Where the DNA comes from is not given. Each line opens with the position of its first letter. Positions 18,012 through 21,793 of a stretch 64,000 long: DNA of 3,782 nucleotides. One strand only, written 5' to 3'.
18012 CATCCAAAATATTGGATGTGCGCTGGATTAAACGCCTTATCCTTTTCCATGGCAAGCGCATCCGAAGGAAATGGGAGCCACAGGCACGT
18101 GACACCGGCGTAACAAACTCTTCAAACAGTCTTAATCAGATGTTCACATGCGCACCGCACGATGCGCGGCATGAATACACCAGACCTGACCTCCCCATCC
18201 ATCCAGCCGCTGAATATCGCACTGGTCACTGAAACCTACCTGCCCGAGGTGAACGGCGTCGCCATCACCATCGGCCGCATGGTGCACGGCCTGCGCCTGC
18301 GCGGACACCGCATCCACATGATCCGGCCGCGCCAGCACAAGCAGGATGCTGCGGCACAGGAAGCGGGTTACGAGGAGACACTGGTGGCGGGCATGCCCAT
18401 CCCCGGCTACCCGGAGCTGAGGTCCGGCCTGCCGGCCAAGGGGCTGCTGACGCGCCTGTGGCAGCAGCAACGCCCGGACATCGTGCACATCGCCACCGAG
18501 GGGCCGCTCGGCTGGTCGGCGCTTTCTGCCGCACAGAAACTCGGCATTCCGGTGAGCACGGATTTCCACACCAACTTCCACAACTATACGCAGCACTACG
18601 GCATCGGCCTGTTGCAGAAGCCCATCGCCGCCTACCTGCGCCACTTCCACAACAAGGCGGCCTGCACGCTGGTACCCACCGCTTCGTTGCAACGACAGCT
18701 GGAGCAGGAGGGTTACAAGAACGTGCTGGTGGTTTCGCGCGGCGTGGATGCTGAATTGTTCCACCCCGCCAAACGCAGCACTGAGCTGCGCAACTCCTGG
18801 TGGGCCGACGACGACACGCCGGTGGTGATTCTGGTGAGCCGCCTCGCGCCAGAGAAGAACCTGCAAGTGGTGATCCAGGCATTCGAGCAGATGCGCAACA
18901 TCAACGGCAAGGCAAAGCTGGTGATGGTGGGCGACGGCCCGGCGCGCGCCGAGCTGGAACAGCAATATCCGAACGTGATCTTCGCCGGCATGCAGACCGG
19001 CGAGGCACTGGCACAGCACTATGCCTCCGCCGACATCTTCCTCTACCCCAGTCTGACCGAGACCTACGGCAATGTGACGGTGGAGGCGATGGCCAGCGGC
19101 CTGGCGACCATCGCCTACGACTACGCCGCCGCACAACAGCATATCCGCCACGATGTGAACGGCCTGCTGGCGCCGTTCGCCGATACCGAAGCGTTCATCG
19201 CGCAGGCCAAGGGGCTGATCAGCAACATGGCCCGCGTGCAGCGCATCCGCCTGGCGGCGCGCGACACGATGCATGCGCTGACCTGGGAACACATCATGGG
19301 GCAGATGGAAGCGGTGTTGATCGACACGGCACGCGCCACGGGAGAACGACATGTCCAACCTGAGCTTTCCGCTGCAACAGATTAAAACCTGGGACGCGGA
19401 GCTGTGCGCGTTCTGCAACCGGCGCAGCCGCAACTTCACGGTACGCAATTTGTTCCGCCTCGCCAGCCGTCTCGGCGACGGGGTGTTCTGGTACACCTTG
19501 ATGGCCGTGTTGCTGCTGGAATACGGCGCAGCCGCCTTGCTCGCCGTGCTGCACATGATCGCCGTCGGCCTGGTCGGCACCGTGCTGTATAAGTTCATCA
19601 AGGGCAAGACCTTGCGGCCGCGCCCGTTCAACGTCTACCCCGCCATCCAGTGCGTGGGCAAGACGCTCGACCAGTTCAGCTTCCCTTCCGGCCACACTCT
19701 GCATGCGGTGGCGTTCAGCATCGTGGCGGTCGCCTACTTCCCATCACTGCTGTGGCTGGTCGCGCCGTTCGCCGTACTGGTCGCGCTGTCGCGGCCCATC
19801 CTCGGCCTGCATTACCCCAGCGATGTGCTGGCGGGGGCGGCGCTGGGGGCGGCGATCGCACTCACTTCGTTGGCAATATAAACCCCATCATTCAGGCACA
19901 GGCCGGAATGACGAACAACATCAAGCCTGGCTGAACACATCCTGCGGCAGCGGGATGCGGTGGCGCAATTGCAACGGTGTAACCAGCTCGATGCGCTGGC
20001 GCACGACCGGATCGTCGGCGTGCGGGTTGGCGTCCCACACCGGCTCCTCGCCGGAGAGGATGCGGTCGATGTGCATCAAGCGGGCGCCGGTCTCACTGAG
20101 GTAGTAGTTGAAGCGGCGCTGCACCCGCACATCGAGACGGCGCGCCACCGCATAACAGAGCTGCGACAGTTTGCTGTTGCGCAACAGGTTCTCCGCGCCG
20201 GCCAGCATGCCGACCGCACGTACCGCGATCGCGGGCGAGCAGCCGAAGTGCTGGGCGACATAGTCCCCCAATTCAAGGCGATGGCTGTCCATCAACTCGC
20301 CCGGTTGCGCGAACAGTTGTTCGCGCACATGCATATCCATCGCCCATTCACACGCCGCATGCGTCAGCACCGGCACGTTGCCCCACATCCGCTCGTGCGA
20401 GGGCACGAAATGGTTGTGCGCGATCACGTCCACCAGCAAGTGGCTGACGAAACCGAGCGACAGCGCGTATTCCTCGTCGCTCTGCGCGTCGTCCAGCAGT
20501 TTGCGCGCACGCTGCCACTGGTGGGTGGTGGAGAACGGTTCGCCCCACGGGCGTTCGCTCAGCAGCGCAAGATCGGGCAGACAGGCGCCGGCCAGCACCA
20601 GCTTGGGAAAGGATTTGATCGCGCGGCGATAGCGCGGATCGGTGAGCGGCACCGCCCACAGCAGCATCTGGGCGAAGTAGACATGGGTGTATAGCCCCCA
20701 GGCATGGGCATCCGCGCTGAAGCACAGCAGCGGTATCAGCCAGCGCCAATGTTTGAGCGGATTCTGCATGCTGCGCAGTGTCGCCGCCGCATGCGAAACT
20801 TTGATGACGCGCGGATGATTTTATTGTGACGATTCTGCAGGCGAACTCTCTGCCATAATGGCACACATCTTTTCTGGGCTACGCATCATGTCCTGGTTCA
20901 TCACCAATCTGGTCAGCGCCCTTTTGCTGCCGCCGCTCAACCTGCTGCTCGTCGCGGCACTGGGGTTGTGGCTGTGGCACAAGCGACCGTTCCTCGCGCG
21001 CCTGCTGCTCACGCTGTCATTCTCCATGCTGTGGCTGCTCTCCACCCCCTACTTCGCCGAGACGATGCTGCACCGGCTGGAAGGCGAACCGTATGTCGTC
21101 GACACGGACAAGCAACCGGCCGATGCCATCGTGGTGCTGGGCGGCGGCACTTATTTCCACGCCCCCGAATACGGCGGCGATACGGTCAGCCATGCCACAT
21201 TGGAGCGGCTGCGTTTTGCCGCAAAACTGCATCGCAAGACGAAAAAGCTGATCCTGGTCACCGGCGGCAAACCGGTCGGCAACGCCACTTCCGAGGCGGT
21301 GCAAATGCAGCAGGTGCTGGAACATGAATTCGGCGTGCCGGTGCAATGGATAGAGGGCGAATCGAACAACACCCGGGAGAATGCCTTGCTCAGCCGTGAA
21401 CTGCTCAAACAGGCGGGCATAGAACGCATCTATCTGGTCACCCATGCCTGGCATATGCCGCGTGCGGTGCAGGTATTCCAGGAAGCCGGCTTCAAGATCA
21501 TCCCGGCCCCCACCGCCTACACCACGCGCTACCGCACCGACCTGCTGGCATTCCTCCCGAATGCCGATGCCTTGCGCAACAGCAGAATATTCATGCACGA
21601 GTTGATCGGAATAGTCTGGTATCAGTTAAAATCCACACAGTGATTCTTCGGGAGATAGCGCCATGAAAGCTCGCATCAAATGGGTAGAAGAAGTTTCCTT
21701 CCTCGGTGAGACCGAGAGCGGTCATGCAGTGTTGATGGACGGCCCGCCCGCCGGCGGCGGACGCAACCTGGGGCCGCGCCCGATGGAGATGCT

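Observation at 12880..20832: Phosphate-starvation membrane-remodelling cluster marked by four Pho-box-like promoters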

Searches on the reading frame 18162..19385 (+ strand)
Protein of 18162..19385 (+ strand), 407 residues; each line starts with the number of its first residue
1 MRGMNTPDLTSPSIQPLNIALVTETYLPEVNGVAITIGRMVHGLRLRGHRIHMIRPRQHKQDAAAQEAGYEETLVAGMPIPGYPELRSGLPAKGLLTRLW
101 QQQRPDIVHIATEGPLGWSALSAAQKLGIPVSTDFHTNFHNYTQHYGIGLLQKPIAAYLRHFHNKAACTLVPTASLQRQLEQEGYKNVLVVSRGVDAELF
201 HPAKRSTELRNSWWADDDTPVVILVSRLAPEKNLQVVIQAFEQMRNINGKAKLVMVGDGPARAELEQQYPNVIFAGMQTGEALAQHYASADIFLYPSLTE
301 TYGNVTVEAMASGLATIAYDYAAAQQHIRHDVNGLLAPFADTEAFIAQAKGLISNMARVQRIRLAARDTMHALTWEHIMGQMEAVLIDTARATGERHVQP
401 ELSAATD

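Call 3: search_protein_families(library=pfam, proteins=[window:18162-19385:+])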
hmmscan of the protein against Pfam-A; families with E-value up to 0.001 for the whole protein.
window:18162-19385:+ (407 aa): 7 families
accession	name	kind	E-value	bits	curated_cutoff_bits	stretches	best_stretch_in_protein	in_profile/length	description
PF13692.12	Glyco_trans_1_4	-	1.3e-30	107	27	1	220-355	2-142/142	Glycosyl transferases group 1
PF00534.26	Glycos_transf_1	-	6.2e-29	101.2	26.4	1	208-367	4-170/172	Glycosyl transferases group 1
PF13439.12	Glyco_transf_4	-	3.3e-28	99.3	28.5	1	30-198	1-169/170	Glycosyltransferase Family 4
PF13579.12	Glyco_trans_4_4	-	2.4e-20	73.9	29.7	1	31-191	1-155/158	Glycosyl transferase 4-like domain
PF20706.3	GT4-conflict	-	1.4e-05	24.7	26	1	176-332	161-324/385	Family 4 Glycosyltransferase in conflict systems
PF13524.12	Glyco_trans_1_2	-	0.0004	20.8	25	1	242-383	7-143/144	Glycosyl transferase-like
PF13477.12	Glyco_trans_4_2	-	0.00091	19.8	23.4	0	39-131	15-102/139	Glycosyl transferase 4-like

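Call 9: search_protein_families(library=ncbifam, proteins=[window:18162-19385:+])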
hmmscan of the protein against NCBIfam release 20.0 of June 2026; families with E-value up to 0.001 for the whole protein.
window:18162-19385:+ (407 aa): 41 families (the best 25 are shown)
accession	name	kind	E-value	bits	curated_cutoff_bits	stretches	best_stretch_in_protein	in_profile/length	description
NF053787.1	GlcN_PG_synth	equivalog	2.3e-41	141.9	480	1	48-382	33-352/361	N-acetylglucosaminyl phosphatidylglycerol synthase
NF049988.1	MGlcDAGSynMgs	equivalog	3.7e-33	115.5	400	1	18-377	2-375/398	alpha-monoglucosyldiacylglycerol synthase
TIGR03999.1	thiol_BshA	equivalog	3.8e-28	98.5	273.7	1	40-384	21-368/375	N-acetyl-alpha-D-glucosaminyl L-malate synthase BshA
NF053513.1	Gtran_IagA_BgsA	equivalog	7.3e-25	87.7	460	1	101-357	40-301/333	LTA glycolipid anchor biosynthesis glycosyltransferase, IagA/BgsA family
TIGR03088.1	stp2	hypoth_equivalog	4e-24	85.3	409.05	1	96-372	73-355/374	TIGR03088 family PEP-CTERM/XrtA system glycosyltransferase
TIGR04063.1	stp3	hypoth_equivalog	2.9e-20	72.5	442.05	1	80-377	68-383/397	TIGR04063 family PEP-CTERM/XrtA system glycosyltransferase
NF041876.1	EPS_EpsE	equivalog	4.5e-20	72.2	400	1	168-371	168-377/389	exopolysaccharide biosynthesis GT4 family glycosyltransferase EpsE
TIGR04157.1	glyco_rSAM_CFB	subfamily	1.4e-19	70.4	400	1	186-344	193-355/406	TIGR04157 family glycosyltransferase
TIGR04047.1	MSMEG_0565_glyc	hypoth_equivalog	2.4e-17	63.1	259.85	1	164-377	137-362/373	MSMEG_0565 family glycosyltransferase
TIGR03449.1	mycothiol_MshA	equivalog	7.4e-17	61.3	462.5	1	186-385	188-399/406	D-inositol-3-phosphate glycosyltransferase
NF038295.1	EPS_HpsP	equivalog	3.2e-16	59.3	550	1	189-382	179-380/388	hormogonium polysaccharide biosynthesis glycosyltransferase HpsP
NF047684.1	TeichurnBiosyTuaC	equivalog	2.8e-15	56.1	550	1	102-326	106-326/391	teichuronic acid biosynthesis protein TuaC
NF012028.0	PRK15484.1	subfamily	7.8e-15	54.8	618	1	161-386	135-375/380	lipopolysaccharide N-acetylglucosaminyltransferase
NF038229.1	Glyco4_Geo_Pelo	equivalog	5.1e-14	52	400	1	98-363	49-309/338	GPMC system family 4 glycosyltransferase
TIGR02472.1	sucr_P_syn_N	equivalog_domain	6.9e-13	48.2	576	2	290-362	341-413/439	sucrose-phosphate synthase, putative, glycosyltransferase domain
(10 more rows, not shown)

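Call 49: search_solved_structures(query=window:18171-19385:+, max_evalue=1e-10)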
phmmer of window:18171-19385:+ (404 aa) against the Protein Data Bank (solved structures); distinct sequences matched with E-value up to 1e-10: 6.
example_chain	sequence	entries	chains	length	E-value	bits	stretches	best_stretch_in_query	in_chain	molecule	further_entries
2jjm_A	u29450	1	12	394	3e-15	59.4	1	22-388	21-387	GLYCOSYL TRANSFERASE, GROUP 1 FAMILY PROTEIN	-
3mbo_A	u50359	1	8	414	3.4e-15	59.2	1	22-388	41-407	Glycosyltransferase, group 1 family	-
5d00_A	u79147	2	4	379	1.1e-13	54.2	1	22-387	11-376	N-acetyl-alpha-D-glucosaminyl L-malate synthase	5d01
6kih_A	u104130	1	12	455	1.1e-11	47.7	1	171-380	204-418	Tll1590 protein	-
2gej_A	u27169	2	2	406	4.3e-11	45.8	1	28-383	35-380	PHOSPHATIDYLINOSITOL MANNOSYLTRANSFERASE (PimA)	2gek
4n9w_A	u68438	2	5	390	4.3e-11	45.7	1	29-383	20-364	GDP-mannose-dependent alpha-(1-2)-phosphatidylinositol mannosyltransferase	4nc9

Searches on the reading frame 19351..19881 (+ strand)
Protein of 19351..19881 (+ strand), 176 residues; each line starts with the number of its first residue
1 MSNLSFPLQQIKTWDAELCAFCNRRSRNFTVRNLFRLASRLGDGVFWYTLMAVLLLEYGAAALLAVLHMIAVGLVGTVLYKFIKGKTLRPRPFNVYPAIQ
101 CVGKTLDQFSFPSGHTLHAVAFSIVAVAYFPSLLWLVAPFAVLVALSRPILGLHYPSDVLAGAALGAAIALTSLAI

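Call 3: search_protein_families(library=pfam, proteins=[window:19351-19881:+])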
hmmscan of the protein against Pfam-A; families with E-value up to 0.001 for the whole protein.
window:19351-19881:+ (176 aa): 2 families
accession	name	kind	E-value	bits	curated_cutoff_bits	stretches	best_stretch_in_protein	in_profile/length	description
PF01569.27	PAP2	-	1.6e-21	76.9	27.2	1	66-173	2-121/130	PAP2 superfamily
PF14378.12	PAP2_3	-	1.1e-07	32.3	27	1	109-171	125-189/190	PAP2 superfamily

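Call 9: search_protein_families(library=ncbifam, proteins=[window:19351-19881:+])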
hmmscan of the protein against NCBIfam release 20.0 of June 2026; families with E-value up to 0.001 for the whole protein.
window:19351-19881:+ (176 aa): 5 families
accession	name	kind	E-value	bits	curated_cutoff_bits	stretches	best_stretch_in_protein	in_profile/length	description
NF047884.1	UdeprDiPSep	equivalog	2.8e-17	63.2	250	1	31-175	41-185/188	undecaprenyl-diphosphatase SepP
NF007975.0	PRK10699.1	equivalog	2.7e-09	36.8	261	1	108-172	156-225/254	phosphatidylglycerophosphatase B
NF045654.1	APhasePhoC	equivalog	0.00017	21.2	430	1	76-172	125-225/248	acid phosphatase PhoC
NF008813.0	PRK11837.1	equivalog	0.00026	21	229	1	66-169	60-163/202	undecaprenyl-diphosphate phosphatase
NF007159.0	PRK09597.1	equivalog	0.00043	20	177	1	108-168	118-179/191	lipid A 1-phosphatase LpxE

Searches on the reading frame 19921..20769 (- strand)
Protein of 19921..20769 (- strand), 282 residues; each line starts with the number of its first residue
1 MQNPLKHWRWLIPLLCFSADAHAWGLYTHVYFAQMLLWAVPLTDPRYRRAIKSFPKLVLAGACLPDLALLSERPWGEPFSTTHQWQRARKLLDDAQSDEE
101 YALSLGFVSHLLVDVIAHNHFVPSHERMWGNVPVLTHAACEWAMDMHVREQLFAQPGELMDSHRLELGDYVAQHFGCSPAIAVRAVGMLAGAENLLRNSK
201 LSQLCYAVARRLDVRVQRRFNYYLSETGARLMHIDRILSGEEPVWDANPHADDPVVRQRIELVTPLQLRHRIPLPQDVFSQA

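Call 3: search_protein_families(library=pfam, proteins=[window:19921-20769:-])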
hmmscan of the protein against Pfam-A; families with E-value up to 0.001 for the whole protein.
window:19921-20769:- (282 aa): 1 family
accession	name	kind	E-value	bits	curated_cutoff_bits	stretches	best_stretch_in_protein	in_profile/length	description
PF00882.24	Zn_dep_PLPC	-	2.9e-21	76.6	26.8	1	28-148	1-124/167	Zinc dependent phospholipase C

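Call 9: search_protein_families(library=ncbifam, proteins=[window:19921-20769:-])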
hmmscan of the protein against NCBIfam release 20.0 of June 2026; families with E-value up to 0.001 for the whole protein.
window:19921-20769:- (282 aa): 0 families

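Call 48: search_solved_structures(query=window:19921-20769:-, max_evalue=1, show_alignments=2)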
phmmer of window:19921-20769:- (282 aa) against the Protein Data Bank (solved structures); distinct sequences matched with E-value up to 1: 1.
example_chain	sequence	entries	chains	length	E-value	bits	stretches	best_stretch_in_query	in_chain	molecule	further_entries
5fo3_A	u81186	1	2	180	0.93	11.7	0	108-153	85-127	CELL DIVISION PROTEIN ZAPC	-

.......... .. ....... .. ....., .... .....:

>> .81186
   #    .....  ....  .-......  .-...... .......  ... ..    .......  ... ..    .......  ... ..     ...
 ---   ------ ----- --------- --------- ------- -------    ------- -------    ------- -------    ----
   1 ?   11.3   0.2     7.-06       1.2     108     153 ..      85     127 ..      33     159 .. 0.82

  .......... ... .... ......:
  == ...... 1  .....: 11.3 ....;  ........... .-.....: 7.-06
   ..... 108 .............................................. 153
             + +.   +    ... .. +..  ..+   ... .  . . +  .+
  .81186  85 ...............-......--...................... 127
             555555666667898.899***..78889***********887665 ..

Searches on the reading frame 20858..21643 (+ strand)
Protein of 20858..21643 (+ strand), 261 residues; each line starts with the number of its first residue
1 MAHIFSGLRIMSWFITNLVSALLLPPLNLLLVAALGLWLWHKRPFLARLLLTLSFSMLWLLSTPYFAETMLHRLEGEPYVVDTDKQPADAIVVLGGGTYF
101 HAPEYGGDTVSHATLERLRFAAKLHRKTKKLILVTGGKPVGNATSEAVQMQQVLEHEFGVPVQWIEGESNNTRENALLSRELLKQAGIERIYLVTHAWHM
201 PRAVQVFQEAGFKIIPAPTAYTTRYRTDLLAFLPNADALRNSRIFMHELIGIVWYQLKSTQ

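Call 3: search_protein_families(library=pfam, proteins=[window:20858-21643:+])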
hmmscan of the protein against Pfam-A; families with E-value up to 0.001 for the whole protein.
window:20858-21643:+ (261 aa): 1 family
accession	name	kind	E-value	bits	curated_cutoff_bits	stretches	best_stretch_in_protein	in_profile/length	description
PF02698.23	DUF218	-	4.5e-33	114.4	27.6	1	89-251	1-133/133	DUF218 domain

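Call 9: search_protein_families(library=ncbifam, proteins=[window:20858-21643:+])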
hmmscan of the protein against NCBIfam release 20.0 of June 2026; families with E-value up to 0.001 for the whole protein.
window:20858-21643:+ (261 aa): 1 family
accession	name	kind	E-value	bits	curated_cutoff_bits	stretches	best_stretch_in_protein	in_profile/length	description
NF007794.0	PRK10494.1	equivalog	4.4e-24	85.3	205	1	13-260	3-252/259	envelope biogenesis factor ElyC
